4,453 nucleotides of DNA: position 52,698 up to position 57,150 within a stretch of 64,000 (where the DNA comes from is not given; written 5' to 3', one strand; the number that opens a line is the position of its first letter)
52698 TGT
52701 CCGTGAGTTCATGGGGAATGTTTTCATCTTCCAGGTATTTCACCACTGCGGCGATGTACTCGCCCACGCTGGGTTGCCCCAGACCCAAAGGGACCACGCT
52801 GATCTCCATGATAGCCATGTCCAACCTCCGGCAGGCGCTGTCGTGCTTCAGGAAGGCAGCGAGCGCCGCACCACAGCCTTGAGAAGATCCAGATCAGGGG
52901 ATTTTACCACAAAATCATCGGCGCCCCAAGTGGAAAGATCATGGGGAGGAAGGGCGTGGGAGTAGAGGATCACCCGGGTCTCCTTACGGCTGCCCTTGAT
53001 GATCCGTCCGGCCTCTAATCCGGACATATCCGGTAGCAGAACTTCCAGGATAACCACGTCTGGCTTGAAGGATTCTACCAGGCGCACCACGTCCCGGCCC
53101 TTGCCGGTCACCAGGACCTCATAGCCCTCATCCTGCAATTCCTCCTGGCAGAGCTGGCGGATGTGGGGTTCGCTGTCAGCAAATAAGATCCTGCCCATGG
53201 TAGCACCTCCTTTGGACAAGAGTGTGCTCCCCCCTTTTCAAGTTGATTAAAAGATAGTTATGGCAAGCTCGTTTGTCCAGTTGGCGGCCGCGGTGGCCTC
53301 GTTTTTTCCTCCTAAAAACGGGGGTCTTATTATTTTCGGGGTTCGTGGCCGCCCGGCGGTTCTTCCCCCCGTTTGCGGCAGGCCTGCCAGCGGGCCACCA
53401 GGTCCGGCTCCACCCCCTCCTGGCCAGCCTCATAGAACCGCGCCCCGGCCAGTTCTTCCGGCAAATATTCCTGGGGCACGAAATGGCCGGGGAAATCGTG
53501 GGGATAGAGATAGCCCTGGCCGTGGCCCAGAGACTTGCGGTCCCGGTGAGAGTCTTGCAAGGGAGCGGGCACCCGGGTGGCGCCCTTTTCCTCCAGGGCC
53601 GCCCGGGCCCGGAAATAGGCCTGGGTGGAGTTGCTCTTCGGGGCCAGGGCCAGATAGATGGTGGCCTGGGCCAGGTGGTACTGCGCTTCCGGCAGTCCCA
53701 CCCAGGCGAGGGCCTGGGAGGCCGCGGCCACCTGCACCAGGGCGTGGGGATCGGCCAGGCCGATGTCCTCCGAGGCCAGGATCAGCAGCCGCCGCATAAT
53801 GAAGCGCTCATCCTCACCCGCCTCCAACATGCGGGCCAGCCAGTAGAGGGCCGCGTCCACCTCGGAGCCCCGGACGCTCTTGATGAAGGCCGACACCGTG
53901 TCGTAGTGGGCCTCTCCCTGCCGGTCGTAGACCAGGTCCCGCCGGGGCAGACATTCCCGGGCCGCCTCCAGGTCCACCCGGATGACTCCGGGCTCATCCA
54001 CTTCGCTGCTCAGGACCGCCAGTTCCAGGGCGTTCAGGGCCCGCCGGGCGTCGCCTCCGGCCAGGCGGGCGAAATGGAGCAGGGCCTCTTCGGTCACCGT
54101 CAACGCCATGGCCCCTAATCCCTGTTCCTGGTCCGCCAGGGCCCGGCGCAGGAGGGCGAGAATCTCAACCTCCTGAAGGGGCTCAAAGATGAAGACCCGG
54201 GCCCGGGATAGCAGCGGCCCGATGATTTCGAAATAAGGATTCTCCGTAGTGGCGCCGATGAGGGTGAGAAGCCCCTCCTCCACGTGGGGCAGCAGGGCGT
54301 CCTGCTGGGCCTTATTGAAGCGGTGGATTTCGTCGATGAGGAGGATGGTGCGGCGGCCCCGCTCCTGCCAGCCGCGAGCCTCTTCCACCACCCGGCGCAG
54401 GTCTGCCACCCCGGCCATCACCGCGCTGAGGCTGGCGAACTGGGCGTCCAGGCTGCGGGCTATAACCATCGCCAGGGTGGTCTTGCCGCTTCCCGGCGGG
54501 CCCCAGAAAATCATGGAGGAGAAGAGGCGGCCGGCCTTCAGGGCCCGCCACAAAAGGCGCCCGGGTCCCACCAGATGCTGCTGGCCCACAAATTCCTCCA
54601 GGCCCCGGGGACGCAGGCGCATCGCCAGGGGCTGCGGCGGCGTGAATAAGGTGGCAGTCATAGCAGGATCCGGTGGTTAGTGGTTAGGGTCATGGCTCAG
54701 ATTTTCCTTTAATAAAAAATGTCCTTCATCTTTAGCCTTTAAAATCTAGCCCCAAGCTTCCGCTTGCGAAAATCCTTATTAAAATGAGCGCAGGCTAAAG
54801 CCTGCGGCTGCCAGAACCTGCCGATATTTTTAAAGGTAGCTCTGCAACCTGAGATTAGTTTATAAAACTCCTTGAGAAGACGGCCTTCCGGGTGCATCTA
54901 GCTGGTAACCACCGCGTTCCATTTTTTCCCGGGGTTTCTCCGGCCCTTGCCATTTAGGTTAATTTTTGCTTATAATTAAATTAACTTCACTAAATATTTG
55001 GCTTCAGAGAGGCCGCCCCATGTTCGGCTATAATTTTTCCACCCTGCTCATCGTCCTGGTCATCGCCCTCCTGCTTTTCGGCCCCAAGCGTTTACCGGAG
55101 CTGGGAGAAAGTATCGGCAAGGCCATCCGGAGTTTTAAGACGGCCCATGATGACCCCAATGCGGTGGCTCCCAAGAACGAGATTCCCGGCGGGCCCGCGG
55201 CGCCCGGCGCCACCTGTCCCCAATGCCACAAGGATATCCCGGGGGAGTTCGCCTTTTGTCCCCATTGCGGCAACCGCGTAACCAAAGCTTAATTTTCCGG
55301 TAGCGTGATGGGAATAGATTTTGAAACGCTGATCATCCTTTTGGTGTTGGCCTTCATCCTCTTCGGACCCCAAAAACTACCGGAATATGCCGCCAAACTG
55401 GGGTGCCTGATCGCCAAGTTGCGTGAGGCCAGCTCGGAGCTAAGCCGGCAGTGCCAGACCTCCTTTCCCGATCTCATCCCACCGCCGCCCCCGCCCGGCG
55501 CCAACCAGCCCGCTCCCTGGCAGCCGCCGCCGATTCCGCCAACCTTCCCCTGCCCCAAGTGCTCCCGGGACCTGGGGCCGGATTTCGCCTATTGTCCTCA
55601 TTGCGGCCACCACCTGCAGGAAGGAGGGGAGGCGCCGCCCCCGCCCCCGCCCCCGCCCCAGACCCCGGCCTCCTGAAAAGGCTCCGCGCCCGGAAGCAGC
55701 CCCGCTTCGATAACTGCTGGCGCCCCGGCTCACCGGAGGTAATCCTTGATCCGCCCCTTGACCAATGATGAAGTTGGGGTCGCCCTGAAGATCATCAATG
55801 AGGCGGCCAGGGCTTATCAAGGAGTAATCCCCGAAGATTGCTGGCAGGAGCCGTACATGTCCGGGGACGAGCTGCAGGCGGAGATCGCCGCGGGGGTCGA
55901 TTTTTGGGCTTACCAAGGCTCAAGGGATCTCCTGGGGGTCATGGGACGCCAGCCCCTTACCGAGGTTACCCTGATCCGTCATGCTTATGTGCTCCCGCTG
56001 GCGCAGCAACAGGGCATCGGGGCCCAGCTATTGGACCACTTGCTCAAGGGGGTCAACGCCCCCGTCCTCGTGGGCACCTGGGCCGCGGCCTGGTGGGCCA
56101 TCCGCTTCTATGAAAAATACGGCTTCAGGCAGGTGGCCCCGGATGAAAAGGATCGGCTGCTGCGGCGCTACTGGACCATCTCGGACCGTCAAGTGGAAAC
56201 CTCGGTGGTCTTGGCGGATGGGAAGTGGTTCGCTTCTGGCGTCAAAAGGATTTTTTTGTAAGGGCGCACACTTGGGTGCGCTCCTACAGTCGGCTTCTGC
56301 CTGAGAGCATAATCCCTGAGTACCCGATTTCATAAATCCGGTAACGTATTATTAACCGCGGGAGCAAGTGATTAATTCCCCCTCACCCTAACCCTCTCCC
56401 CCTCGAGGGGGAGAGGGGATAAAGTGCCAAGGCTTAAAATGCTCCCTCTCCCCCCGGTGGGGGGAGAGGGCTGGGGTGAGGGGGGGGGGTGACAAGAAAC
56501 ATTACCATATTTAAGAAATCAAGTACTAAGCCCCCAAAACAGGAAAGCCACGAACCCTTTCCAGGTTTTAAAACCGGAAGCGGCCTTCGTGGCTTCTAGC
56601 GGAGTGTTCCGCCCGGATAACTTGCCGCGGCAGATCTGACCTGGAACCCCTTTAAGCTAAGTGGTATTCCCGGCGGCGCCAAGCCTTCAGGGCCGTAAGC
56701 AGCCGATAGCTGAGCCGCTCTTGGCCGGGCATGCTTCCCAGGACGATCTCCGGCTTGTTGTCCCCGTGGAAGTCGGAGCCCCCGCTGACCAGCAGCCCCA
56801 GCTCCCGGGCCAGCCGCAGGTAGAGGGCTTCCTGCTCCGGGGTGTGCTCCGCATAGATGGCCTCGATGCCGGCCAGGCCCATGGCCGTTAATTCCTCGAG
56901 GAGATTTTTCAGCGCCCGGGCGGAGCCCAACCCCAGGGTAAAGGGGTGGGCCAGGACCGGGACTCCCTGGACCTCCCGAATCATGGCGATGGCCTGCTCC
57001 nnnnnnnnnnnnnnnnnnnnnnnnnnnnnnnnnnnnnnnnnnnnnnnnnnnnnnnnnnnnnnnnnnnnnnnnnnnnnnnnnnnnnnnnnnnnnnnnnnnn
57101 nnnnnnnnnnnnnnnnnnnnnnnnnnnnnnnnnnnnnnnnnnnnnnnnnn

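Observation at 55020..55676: Tandem TatA-like and TatB-like proteins each fused to a C-terminal zinc ribbon, without tatC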

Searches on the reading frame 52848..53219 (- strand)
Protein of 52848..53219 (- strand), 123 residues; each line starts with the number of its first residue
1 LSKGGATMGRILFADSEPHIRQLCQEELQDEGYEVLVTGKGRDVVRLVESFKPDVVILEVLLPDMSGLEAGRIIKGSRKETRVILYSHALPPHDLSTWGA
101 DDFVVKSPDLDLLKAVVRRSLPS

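Call 21: search_protein_families(library=pfam, proteins=[window:52848-53219:-], max_evalue=0.001)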
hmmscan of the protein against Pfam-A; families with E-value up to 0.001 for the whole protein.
window:52848-53219:- (123 aa): 1 family
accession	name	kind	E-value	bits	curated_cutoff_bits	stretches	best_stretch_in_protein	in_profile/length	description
PF00072.30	Response_reg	-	1.4e-17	64.3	30.2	1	11-117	1-110/111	Response regulator receiver domain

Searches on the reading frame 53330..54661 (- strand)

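Call 21: search_protein_families(library=pfam, proteins=[window:53330-54661:-], max_evalue=0.001)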
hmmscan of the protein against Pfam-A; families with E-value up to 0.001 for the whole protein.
window:53330-54661:- (443 aa): 13 families
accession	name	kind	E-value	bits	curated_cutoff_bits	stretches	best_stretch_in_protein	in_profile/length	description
PF12002.13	MgsA_C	-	1.9e-61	207.3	27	1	265-427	1-165/167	MgsA AAA+ ATPase C terminal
PF16193.11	AAA_assoc_2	-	9.1e-26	90.4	34.3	1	186-264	4-81/81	AAA C-terminal domain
PF05496.18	RuvB_N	-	3e-15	56.8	27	1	16-134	1-115/159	Holliday junction DNA helicase RuvB P-loop domain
PF00004.35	AAA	-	4.1e-15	56.8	21.2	1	50-159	1-128/131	ATPase family associated with various cellular activities (AAA)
PF07728.20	AAA_5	-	8.8e-06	26.2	22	0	50-72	2-24/139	AAA domain (dynein-related subfamily)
PF13191.12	AAA_16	-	1.3e-05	26.2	32.6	0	26-74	4-51/167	AAA ATPase domain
PF13401.12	AAA_22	-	0.00025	21.8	27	0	49-74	7-32/130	AAA domain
PF13207.12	AAA_17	-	0.00044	21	27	1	54-91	2-39/136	AAA domain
PF07726.17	AAA_3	-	0.00058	20.2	27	0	52-140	4-99/131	ATPase family associated with various cellular activities (AAA)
PF13671.12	AAA_33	-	0.00064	20.5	27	0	51-87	3-39/143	AAA domain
PF07724.20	AAA_2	-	0.00078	19.9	27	0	48-133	4-105/166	AAA domain (Cdc48 subfamily)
PF04851.21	ResIII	-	0.00079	19.8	22.5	0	49-74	25-50/164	Type III restriction enzyme, res subunit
PF01078.27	Mg_chelatase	-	0.00098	19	20.3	0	49-69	24-44/207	Magnesium chelatase, subunit ChlI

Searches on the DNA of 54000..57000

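Call 45: search_rna_families(source=window, start=54000, end=57000, threshold=evalue, max_evalue=0.1)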
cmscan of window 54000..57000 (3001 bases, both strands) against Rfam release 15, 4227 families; matches with E-value up to 0.1: 6.
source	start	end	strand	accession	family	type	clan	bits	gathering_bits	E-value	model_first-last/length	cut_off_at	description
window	56378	56484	-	RF00954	MIR1446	Gene; miRNA;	-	35.5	70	2e-05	1-105/105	no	MIR1446 microRNA precursor family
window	56378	56484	-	RF03837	mir-3138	Gene; miRNA;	-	31.4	90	0.02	1-82/82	no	mir-3138 microRNA precursor family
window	56381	56479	-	RF00919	mir-874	Gene; miRNA;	-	30.7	74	0.0062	1-78/78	no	mir-874 microRNA precursor family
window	56379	56484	+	RF01897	mir-188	Gene; miRNA;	-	26.6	72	0.024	1-84/84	no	mir-188 microRNA precursor family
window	56386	56476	+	RF03509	mir-4660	Gene; miRNA;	-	25.1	87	0.049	1-86/86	no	mir-4660 microRNA precursor family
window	56383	56479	-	RF01897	mir-188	Gene; miRNA;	-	24.6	72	0.082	1-84/84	no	mir-188 microRNA precursor family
